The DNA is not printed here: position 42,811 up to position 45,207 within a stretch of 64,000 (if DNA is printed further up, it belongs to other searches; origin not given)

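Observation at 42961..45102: FHA–CHAT protein in which the expected catalytic Cys position of the caspase-like CHAT domain is Ser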

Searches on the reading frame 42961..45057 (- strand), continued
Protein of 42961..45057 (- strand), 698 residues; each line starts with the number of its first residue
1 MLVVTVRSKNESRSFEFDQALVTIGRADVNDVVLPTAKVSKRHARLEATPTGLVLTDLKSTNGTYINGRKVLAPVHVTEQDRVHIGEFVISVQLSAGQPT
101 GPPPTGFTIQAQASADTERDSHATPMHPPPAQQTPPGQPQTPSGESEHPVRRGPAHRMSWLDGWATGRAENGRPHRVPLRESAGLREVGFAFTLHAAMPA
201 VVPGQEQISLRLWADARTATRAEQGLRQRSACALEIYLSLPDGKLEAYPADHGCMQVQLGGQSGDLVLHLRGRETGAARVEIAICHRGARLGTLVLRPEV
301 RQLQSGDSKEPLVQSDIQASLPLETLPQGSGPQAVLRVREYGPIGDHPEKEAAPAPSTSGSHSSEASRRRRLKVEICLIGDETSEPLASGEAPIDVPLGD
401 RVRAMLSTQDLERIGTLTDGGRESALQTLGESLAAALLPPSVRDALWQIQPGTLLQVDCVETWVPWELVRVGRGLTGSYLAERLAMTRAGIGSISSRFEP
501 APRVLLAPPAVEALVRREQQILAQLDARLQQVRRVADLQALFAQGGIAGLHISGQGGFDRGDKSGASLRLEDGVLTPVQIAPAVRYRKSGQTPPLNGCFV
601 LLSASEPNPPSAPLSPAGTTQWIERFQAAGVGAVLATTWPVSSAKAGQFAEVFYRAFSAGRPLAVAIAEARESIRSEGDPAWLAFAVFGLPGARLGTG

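Call 49: find_related_loci(query=A1, collection=genome_contigs, flank=6000)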
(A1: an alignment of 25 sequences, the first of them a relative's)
Query A1 (698 aa) in genome_contigs; peptide patterns used: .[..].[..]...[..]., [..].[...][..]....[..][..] (x = any residue, [..] = any of these).
302 stretches matched a pattern; 10 encode a relative of the query (tblastn E <= 1e-3); 10 distinct loci.
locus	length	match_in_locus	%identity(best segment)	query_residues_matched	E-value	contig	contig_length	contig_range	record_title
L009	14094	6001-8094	66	1-697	0e+0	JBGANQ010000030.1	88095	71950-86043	MAG: Polyangia bacterium isolate MAG_MBR_H10.6 MBRH10-6_opera_contig_1110, whole genome shotgun sequence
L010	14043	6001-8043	58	1-696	0e+0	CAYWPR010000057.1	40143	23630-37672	MAG TPA_asm: uncultured Myxococcales bacterium isolate SRP189682_co2_70 genome assembly, contig: NODE_1021_length_40143_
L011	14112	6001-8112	55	1-697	0e+0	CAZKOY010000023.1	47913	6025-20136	MAG TPA_asm: uncultured Myxococcales bacterium isolate SRP189682_co2_316 genome assembly, contig: NODE_672_length_47913_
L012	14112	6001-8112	55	1-697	0e+0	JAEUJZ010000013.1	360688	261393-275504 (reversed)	MAG: Myxococcales bacterium isolate new MAG-82 k141_9553, whole genome shotgun sequence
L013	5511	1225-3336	56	1-697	0e+0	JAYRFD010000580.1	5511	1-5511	MAG: Polyangia bacterium isolate SH_SHASGE3bin.23 k141_749949, whole genome shotgun sequence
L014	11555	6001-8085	66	1-697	0e+0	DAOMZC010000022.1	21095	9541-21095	MAG TPA_asm: Pseudomonadota bacterium isolate AMR_MDS_5610 NODE_332_length_21095_cov_8.337120, whole genome shotgun sequ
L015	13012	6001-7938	47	1-695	2e-174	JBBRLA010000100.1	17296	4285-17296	MAG: Polyangia bacterium isolate La1_concoct.199 LA1C_C.199_k141_2203317L_17296_cov_16.9943, whole genome shotgun sequen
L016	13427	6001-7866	60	1-697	3e-133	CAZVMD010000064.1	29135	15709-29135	MAG TPA_asm: uncultured Myxococcales bacterium isolate SRP189682_co2_147 genome assembly, contig: NODE_2042_length_29135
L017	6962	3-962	63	378-697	1e-120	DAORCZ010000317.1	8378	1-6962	MAG TPA_asm: Pseudomonadota bacterium isolate AMR_MDS_0893 NODE_5968_length_8378_cov_5.767992, whole genome shotgun sequ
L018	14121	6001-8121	55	1-697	0e+0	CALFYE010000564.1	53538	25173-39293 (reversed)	MAG TPA_asm: uncultured Myxococcales bacterium isolate SRR6231182_bin.43_CONCOCT_v1.1_MAG genome assembly, contig: ERZ65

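Call 57: search_protein_families(library=padloc, proteins=[P0001], max_evalue=0.001)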
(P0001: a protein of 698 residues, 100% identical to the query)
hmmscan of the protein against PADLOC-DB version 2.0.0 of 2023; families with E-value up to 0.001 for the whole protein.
P0001 (698 aa): 0 families
